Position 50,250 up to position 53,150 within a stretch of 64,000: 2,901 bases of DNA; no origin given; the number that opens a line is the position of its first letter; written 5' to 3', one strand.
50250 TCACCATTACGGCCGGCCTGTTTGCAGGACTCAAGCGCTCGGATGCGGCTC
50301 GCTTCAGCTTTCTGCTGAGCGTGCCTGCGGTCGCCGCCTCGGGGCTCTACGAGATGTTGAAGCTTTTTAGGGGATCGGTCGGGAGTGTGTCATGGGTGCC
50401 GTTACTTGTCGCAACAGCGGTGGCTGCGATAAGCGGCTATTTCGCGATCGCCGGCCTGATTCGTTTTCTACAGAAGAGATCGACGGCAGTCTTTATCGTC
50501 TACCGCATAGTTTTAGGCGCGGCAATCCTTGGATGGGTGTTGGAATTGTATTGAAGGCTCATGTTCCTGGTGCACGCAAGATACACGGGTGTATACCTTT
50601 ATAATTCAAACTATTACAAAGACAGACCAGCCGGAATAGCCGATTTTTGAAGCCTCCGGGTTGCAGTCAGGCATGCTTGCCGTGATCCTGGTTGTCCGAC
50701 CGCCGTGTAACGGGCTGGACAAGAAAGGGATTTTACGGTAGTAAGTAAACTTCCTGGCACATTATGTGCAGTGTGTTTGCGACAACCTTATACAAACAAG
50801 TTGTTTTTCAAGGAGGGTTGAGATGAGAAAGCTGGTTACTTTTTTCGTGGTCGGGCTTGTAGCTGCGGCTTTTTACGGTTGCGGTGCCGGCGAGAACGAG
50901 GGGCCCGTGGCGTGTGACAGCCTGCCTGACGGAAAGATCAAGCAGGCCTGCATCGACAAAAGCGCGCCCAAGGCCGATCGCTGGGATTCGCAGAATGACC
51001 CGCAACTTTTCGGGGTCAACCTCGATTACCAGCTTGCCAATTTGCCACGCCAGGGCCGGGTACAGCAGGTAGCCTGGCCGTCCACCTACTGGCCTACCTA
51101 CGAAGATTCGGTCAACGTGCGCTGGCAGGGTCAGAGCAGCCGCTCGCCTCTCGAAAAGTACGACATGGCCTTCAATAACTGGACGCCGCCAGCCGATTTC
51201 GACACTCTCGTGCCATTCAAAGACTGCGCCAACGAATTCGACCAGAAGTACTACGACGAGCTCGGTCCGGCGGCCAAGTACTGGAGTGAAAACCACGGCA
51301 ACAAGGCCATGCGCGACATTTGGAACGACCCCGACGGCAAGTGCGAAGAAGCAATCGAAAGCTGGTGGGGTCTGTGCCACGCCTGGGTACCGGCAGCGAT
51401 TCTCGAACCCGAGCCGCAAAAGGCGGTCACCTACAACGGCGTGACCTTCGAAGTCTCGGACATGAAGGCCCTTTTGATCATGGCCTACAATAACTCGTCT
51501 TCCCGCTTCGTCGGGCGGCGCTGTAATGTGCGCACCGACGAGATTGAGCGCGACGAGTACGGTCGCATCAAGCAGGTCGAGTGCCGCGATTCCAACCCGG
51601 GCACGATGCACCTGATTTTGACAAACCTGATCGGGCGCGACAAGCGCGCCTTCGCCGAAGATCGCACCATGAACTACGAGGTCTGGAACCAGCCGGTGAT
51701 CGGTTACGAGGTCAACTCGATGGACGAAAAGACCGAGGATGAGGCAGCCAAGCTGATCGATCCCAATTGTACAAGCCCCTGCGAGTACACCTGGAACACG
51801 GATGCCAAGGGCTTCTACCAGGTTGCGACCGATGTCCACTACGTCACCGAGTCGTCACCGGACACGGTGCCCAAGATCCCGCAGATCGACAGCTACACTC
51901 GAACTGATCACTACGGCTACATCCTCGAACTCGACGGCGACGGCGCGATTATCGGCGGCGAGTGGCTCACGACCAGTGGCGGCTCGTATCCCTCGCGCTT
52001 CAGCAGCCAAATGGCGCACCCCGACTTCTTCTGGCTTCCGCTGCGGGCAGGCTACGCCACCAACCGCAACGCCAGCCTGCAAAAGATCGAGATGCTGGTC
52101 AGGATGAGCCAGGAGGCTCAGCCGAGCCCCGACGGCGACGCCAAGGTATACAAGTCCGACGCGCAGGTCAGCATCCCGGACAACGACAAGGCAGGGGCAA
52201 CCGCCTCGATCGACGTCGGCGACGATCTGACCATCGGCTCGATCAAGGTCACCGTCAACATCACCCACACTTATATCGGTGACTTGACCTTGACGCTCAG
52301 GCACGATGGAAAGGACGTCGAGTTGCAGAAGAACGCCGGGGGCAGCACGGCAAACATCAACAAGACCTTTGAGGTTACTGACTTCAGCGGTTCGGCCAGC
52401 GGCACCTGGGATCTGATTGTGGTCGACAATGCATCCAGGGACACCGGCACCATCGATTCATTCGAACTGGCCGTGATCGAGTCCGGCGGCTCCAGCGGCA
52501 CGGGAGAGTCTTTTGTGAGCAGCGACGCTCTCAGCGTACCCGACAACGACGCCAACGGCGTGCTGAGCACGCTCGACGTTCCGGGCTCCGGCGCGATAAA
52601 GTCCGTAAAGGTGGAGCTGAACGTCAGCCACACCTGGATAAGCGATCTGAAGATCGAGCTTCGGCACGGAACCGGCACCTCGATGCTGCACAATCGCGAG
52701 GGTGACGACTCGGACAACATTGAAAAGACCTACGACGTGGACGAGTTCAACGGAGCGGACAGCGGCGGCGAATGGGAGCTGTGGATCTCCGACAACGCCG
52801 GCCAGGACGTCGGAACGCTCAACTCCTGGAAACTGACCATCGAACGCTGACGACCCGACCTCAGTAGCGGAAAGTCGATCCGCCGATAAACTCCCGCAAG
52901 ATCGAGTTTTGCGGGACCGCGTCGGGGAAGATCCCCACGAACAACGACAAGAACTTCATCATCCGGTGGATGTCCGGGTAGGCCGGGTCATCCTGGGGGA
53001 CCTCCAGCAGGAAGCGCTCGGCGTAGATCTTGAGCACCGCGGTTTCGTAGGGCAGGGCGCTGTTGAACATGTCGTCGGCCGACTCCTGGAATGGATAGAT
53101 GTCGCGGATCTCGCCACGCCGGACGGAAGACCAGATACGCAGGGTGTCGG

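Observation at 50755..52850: Sigma-54 promoter driving a secreted protein with a novel N-terminal domain and tandem P-domains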

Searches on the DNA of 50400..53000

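Call 43: search_rna_families(source=window, start=50400, end=53000, threshold=evalue, max_evalue=1)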
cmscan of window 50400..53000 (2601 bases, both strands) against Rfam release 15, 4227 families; matches with E-value up to 1: 0.
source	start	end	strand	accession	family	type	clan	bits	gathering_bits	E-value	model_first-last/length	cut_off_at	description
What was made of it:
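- Tried and rejected: Rfam scan of 50400-53000 at E<=1: nothing, so no riboswitch or leader RNA was recognised (call 43).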
